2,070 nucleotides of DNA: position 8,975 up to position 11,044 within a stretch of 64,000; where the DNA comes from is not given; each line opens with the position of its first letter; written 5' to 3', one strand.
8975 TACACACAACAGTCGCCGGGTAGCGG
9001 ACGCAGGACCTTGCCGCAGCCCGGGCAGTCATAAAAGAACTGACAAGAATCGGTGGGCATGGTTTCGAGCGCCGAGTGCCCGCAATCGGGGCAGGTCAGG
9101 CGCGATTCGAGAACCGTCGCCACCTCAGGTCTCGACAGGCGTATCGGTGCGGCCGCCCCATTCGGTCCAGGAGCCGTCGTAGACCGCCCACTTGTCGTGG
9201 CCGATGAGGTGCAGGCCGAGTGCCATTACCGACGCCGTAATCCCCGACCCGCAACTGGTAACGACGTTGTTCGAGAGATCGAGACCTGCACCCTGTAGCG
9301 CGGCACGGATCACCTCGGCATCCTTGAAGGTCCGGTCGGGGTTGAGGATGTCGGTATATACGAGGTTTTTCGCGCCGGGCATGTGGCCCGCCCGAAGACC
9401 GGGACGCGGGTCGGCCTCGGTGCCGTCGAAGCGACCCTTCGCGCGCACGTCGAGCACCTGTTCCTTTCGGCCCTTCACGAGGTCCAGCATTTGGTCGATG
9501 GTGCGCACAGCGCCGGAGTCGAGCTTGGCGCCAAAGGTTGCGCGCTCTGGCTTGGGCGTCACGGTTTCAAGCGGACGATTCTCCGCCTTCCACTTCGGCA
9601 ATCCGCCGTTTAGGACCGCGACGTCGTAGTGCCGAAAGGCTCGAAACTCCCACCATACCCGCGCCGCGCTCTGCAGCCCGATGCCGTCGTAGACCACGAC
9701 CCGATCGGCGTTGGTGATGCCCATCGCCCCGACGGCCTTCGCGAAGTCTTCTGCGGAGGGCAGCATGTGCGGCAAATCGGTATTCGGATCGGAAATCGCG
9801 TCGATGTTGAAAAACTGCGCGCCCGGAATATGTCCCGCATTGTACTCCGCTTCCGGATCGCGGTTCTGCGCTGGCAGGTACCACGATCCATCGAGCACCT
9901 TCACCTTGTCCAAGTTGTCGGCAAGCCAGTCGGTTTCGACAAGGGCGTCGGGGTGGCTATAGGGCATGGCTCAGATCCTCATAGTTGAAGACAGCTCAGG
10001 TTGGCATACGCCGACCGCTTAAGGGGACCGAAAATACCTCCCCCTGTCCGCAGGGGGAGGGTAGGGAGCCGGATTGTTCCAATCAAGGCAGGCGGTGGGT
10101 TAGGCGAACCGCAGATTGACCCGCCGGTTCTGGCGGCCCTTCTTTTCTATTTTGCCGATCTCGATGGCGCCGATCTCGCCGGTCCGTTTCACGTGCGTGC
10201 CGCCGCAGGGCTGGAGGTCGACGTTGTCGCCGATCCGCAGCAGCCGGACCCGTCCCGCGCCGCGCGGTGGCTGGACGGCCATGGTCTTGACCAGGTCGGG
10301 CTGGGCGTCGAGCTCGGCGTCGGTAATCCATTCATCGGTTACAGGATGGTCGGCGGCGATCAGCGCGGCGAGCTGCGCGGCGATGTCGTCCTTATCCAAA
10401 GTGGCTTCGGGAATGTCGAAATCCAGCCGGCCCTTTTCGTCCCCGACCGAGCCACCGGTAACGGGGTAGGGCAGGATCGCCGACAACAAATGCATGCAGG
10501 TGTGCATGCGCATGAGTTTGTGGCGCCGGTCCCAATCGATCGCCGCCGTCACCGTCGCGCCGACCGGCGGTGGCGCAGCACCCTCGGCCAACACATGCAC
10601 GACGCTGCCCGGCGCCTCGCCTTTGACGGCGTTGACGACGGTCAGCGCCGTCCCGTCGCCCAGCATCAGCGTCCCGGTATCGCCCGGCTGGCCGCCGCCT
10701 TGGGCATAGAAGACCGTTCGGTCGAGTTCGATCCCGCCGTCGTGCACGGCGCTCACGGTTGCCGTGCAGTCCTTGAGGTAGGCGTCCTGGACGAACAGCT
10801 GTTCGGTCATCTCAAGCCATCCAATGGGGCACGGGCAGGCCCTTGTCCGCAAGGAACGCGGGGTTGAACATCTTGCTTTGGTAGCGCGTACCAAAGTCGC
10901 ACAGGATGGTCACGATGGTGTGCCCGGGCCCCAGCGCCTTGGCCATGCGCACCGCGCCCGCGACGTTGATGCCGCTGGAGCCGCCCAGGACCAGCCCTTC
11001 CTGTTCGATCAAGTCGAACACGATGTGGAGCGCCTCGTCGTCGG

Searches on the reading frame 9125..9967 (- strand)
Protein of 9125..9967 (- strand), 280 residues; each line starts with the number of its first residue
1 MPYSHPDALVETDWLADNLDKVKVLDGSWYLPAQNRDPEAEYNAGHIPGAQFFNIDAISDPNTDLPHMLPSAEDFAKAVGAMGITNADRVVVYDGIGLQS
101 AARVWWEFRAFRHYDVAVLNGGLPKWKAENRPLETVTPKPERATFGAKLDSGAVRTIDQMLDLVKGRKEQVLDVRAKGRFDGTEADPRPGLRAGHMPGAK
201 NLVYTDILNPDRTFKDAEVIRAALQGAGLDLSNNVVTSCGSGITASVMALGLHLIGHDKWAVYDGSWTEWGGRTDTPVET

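Call 3: search_protein_families(library=ncbifam, proteins=[window:9125-9967:-], max_evalue=0.01)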
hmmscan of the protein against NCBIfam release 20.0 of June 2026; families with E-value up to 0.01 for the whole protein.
window:9125-9967:- (280 aa): 3 families
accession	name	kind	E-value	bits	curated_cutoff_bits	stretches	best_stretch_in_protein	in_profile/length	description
NF008557.0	PRK11493.1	equivalog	1.6e-75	253.8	250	1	8-279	5-278/281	3-mercaptopyruvate sulfurtransferase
NF040901.1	SeO3_TeO2_ExtH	equivalog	2.2e-15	56.6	200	2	203-274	273-350/430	selenite/tellurite reduction operon rhodanese-like protein ExtH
NF041203.1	rhodanese_LYCAU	equivalog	0.0026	17.4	115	0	100-134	90-124/126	rhodanese-related (seleno)protein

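Call 4: search_protein_families(library=pfam, proteins=[window:9125-9967:-], max_evalue=0.01)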
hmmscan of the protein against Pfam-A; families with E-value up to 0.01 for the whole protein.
window:9125-9967:- (280 aa): 1 family
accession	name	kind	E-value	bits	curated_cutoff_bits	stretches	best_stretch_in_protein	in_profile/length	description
PF00581.25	Rhodanese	-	4.3e-26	91.8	22.2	2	12-129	2-102/102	Rhodanese-like domain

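Call 43: find_homologous_proteins(query=window:9125-9967:-, max_evalue=1e-60)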
Query window:9125-9967:- (280 aa): 7933 proteins with E <= 1e-60 among 8000 candidates; the best 120 are listed.
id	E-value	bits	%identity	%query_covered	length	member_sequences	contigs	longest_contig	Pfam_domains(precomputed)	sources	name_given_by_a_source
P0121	8.5e-190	647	100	100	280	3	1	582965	PF00581.26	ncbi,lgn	ncbi:MAG: 3-mercaptopyruvate sulfurtransferase [Alphaproteobacteria bacterium]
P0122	3.3e-181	619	95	100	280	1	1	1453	PF00581.26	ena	-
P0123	1.9e-160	551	83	100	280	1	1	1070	PF00581.26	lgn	-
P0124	2.4e-160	551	86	100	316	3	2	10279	PF00581.26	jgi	jgi:thiosulfate/3-mercaptopyruvate sulfurtransferase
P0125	6.3e-160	549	83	100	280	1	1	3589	PF00581.26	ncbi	-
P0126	2.1e-159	548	82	100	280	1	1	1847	PF00581.26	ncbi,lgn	-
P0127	7.5e-159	546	84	100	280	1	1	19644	PF00581.26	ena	-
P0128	1.6e-158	545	82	100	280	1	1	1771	PF00581.26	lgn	-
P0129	1.8e-158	544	82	100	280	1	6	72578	PF00581.26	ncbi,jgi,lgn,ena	ncbi:MAG: rhodanese-like domain-containing protein [Alphaproteobacteria bacterium]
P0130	1.9e-158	544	82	100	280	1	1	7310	PF00581.26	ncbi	-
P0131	5.2e-158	543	82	100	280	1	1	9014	PF00581.26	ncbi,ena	-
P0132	5.2e-158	543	82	100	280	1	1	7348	PF00581.26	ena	-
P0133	6.2e-158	543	82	100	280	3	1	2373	PF00581.26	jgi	jgi:thiosulfate/3-mercaptopyruvate sulfurtransferase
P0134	4.5e-157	540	81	100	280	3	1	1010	PF00581.26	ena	-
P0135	2.8e-155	534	81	100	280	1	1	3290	PF00581.26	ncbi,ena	-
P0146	9.4e-147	506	77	100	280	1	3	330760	PF00581.26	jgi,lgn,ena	jgi:thiosulfate/3-mercaptopyruvate sulfurtransferase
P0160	5.6e-137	474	73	100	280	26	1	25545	PF00581.26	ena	-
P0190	7.0e-101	355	56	100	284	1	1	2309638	PF00581.26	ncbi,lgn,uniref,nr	ncbi:3-mercaptopyruvate sulfurtransferase [Oceanibacterium hippocampi]|uniref:3-mercaptopyruvate sul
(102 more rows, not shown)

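Call 44: find_encoding_contigs(protein=P0129, flank=4000, max_places=2)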
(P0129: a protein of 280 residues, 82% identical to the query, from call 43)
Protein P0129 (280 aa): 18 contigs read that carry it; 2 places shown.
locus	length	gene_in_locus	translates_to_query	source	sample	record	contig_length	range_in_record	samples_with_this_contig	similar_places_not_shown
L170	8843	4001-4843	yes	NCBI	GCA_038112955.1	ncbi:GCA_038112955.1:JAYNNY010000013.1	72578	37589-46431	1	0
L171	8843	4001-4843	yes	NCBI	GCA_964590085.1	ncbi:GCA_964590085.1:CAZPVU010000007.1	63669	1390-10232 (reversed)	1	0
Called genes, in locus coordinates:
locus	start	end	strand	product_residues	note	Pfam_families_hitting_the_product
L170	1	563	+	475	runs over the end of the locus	PF03486:HI0933_like (faint), PF07992:Pyr_redox_2 (weak), PF00070:Pyr_redox (faint), PF00890:FAD_binding_2, PF01266:DAO, PF12831:FAD_oxidored, PF13450:NAD_binding_8 (faint)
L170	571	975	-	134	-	PF00581:Rhodanese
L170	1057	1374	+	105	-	PF08755:YccV-like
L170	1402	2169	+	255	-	PF00106:adh_short, PF08659:KR, PF13561:adh_short_C2, PF23441:SDR (weak)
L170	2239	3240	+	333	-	PF00291:PALP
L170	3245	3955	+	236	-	PF01411:tRNA-synt_2c, PF07973:tRNA_SAD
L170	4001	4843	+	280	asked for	PF00581:Rhodanese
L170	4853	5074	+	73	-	-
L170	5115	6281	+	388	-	PF01053:Cys_Met_Meta_PP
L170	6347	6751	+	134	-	PF01502:PRA-CH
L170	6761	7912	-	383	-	PF05175:MTS, PF13489:Methyltransf_23, PF01209:Ubie_methyltran, PF13847:Methyltransf_31, PF08241:Methyltransf_11, PF08242:Methyltransf_12, PF13649:Methyltransf_25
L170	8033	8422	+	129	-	PF12973:Cupin_7 (weak)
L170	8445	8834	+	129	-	PF07883:Cupin_2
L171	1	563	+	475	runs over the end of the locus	PF03486:HI0933_like (faint), PF07992:Pyr_redox_2 (weak), PF00070:Pyr_redox (faint), PF00890:FAD_binding_2, PF01266:DAO, PF12831:FAD_oxidored, PF13450:NAD_binding_8 (faint)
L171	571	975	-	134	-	PF00581:Rhodanese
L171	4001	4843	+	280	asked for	PF00581:Rhodanese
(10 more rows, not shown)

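Call 45: find_encoding_contigs(protein=P0146, flank=4000, max_places=2)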
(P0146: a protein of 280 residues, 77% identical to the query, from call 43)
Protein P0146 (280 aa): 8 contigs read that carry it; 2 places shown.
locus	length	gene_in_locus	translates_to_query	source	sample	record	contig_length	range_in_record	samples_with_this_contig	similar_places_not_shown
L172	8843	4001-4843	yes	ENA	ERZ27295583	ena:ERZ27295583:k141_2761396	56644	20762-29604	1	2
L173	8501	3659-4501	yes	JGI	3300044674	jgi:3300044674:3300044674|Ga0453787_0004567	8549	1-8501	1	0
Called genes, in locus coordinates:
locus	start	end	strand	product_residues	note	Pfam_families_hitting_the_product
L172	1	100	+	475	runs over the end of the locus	PF03486:HI0933_like (faint), PF07992:Pyr_redox_2 (weak), PF00070:Pyr_redox (faint), PF00890:FAD_binding_2, PF01266:DAO, PF12831:FAD_oxidored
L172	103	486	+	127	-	PF04237:YjbR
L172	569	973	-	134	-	PF00581:Rhodanese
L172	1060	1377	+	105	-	PF08755:YccV-like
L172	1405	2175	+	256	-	PF00106:adh_short, PF01370:Epimerase (weak), PF08659:KR, PF13561:adh_short_C2, PF23441:SDR (weak)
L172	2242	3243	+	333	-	PF00291:PALP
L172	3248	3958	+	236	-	PF01411:tRNA-synt_2c, PF07973:tRNA_SAD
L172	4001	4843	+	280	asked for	PF00581:Rhodanese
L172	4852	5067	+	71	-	-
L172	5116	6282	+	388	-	PF01053:Cys_Met_Meta_PP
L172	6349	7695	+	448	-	PF04775:Bile_Hydr_Trans, PF08840:BAAT_C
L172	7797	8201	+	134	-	PF01502:PRA-CH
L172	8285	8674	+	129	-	PF12973:Cupin_7 (weak)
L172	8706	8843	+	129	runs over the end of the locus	PF07883:Cupin_2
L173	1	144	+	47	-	?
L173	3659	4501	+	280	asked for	PF00581:Rhodanese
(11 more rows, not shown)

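Call 46: find_encoding_contigs(protein=P0160, flank=4000, max_places=2)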
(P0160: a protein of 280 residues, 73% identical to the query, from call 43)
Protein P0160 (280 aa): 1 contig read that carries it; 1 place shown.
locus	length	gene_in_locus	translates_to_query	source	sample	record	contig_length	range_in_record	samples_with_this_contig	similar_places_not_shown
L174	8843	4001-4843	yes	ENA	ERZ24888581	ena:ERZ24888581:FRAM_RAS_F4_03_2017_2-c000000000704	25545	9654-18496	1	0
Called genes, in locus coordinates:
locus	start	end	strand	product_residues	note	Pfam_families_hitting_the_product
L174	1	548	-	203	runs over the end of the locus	PF00583:Acetyltransf_1, PF13508:Acetyltransf_7, PF13673:Acetyltransf_10 (weak)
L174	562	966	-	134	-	PF00581:Rhodanese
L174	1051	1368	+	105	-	PF08755:YccV-like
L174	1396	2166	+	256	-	PF00106:adh_short, PF01370:Epimerase (weak), PF08659:KR, PF23441:SDR (weak), PF13561:adh_short_C2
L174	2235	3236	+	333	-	PF00291:PALP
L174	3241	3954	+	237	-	PF01411:tRNA-synt_2c, PF07973:tRNA_SAD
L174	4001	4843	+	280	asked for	PF00581:Rhodanese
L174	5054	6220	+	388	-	PF01053:Cys_Met_Meta_PP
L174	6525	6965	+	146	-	PF01502:PRA-CH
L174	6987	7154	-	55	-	-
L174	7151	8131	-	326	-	PF01636:APH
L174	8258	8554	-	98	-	PF07045:DUF1330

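Call 66: find_encoding_contigs(protein=P0124, flank=3000, max_places=1)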
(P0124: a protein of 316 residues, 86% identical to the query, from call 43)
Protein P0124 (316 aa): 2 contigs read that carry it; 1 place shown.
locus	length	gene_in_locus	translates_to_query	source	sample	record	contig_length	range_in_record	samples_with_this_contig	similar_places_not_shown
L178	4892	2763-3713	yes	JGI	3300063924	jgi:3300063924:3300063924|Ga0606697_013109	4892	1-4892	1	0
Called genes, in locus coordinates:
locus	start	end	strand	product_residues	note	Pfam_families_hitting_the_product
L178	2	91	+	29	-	?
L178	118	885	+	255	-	PF00106:adh_short, PF08659:KR, PF13561:adh_short_C2, PF23441:SDR (weak)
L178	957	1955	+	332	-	PF00291:PALP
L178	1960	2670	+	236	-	PF01411:tRNA-synt_2c, PF07973:tRNA_SAD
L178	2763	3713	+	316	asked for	PF00581:Rhodanese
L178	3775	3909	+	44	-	-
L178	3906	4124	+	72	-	-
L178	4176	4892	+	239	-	?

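Call 67: find_encoding_contigs(protein=P0127, flank=3000, max_places=1)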
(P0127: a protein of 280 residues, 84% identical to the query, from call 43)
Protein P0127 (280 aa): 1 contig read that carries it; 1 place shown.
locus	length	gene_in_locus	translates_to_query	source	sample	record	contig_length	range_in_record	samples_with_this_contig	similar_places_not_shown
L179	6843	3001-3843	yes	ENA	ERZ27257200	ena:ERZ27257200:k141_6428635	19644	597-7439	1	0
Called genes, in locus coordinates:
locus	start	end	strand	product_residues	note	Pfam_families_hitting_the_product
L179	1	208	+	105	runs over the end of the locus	PF08755:YccV-like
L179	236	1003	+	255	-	PF00106:adh_short, PF08659:KR, PF13561:adh_short_C2, PF23441:SDR (weak)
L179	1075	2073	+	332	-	PF00291:PALP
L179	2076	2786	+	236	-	PF01411:tRNA-synt_2c, PF07973:tRNA_SAD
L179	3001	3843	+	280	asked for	PF00581:Rhodanese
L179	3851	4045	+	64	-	-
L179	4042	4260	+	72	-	-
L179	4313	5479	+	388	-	PF01053:Cys_Met_Meta_PP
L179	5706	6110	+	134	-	PF01502:PRA-CH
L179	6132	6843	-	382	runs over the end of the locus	PF01209:Ubie_methyltran, PF05175:MTS, PF13489:Methyltransf_23, PF13847:Methyltransf_31, PF08241:Methyltransf_11, PF08242:Methyltransf_12, PF13649:Methyltransf_25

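Call 72: find_encoding_contigs(protein=P0190, flank=4000, max_places=1)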
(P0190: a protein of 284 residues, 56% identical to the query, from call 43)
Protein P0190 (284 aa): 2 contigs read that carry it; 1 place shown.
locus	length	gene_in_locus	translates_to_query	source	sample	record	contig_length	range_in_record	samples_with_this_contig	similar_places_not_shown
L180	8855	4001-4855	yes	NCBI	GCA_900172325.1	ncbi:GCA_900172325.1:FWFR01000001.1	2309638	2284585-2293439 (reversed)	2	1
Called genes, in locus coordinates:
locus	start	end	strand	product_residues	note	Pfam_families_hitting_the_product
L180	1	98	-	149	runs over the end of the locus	PF16156:DUF4864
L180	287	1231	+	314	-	PF01047:MarR, PF12802:MarR_2, PF00583:Acetyltransf_1, PF13673:Acetyltransf_10, PF13508:Acetyltransf_7, PF14542:Acetyltransf_CG (faint)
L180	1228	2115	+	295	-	PF00892:EamA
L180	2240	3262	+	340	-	PF00291:PALP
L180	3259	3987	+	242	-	PF01411:tRNA-synt_2c, PF07973:tRNA_SAD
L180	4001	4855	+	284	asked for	PF00581:Rhodanese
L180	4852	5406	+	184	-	PF00583:Acetyltransf_1, PF13673:Acetyltransf_10, PF13508:Acetyltransf_7 (weak)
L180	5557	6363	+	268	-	-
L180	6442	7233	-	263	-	PF00005:ABC_tran, PF02463:SMC_N (faint), PF13304:AAA_21 (weak)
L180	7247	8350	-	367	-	PF00528:BPD_transp_1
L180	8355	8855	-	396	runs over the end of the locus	PF00528:BPD_transp_1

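Call 89: search_solved_structures(query=window:9125-9967:-, max_evalue=1e-20, show_alignments=1)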
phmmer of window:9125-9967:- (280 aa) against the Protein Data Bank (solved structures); distinct sequences matched with E-value up to 1e-20: 19.
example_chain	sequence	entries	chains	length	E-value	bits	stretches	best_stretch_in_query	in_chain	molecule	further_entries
3olh_A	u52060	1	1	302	1.9e-70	240.7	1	21-273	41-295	3-mercaptopyruvate sulfurtransferase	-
4jgt_A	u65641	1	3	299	2.9e-70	240.1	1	22-273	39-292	3-mercaptopyruvate sulfurtransferase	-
5wqj_A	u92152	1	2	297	1.8e-69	237.5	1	8-274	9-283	Sulfurtransferase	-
5wqk_A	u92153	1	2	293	1.9e-69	237.5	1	8-274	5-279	Sulfurtransferase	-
8agf_A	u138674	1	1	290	5.7e-63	216.2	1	8-274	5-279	Thiosulfate sulfurtransferase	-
1dp2_A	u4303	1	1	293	1.3e-59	205.1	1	8-274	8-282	RHODANESE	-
8q5z_A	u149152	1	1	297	1.4e-59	205.1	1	8-274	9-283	Thiosulfate sulfurtransferase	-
1boh_A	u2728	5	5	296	1.4e-59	205.1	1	8-274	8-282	RHODANESE | CARBOXYMETHYLATED RHODANESE | SULFUR-SUBSTITUTED RHODANESE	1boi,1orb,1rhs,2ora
1rhd_A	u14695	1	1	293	5.6e-59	203.1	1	8-274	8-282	RHODANESE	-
1urh_A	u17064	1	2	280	3.3e-57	197.3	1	10-279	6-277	3-MERCAPTOPYRUVATE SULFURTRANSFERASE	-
6yj5_q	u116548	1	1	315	4.2e-43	151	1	170-276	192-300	Rhodanese-like domain-containing protein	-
1uar_A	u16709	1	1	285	7.5e-40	140.3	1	1-278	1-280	Rhodanese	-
3utn_X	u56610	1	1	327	2.4e-38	135.4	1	17-271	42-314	Thiosulfate sulfurtransferase TUM1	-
3aax_A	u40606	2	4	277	1.7e-31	112.9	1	6-279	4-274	Putative thiosulfate sulfurtransferase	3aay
3hwi_A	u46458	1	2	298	1.9e-31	112.7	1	6-279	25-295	Thiosulfate sulfurtransferase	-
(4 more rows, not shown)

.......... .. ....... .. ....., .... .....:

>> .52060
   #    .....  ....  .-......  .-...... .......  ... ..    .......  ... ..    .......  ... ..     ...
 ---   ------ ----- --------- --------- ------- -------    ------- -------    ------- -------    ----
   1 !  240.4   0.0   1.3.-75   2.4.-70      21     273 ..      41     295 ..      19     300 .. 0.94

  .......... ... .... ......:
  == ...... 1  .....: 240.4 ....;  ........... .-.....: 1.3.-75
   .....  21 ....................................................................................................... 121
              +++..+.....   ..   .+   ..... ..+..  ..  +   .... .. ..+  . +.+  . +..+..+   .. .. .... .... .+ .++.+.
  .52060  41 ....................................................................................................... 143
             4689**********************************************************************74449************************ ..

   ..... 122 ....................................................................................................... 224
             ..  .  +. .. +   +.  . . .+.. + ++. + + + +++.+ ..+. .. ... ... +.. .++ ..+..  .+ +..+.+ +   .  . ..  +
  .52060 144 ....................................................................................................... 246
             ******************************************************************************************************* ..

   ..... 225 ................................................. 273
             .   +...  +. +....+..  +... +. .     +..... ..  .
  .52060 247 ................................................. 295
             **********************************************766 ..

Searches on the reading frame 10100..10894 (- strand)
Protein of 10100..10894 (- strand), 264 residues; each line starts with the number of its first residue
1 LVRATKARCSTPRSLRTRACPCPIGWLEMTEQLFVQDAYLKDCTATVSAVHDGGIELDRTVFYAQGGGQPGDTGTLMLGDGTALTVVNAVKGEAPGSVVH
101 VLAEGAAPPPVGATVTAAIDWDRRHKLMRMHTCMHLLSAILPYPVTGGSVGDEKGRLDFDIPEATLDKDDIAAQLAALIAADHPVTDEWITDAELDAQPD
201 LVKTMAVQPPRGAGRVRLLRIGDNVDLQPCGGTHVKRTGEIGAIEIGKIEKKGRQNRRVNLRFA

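Call 3: search_protein_families(library=ncbifam, proteins=[window:10100-10894:-], max_evalue=0.01)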
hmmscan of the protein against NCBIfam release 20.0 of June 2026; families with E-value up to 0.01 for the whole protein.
window:10100-10894:- (264 aa): 4 families
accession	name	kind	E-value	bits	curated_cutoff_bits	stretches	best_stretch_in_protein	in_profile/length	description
NF040865.1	a_tRNA_ed_AlaXM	equivalog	5.4e-62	209.6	300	1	30-262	1-232/234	alanyl-tRNA editing protein AlaXM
TIGR03683.1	A-tRNA_syn_arch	equivalog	2.6e-33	115.3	744.7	1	27-251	498-722/902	alanine--tRNA ligase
TIGR00344.1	alaS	equivalog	1.5e-30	106.2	457.05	1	49-259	478-688/847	alanine--tRNA ligase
NF002436.0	PRK01584.1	equivalog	0.0022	16.6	529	1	125-259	451-588/595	alanine--tRNA ligase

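Call 4: search_protein_families(library=pfam, proteins=[window:10100-10894:-], max_evalue=0.01)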
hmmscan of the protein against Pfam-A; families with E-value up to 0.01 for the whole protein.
window:10100-10894:- (264 aa): 2 families
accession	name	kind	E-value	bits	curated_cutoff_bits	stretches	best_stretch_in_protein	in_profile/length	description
PF07973.19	tRNA_SAD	-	2.2e-14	53.6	24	1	216-259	1-43/44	Threonyl and Alanyl tRNA synthetase second additional domain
PF01411.24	tRNA-synt_2c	-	4.6e-11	42.4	30.3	1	42-123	474-552/552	tRNA synthetases class II (A)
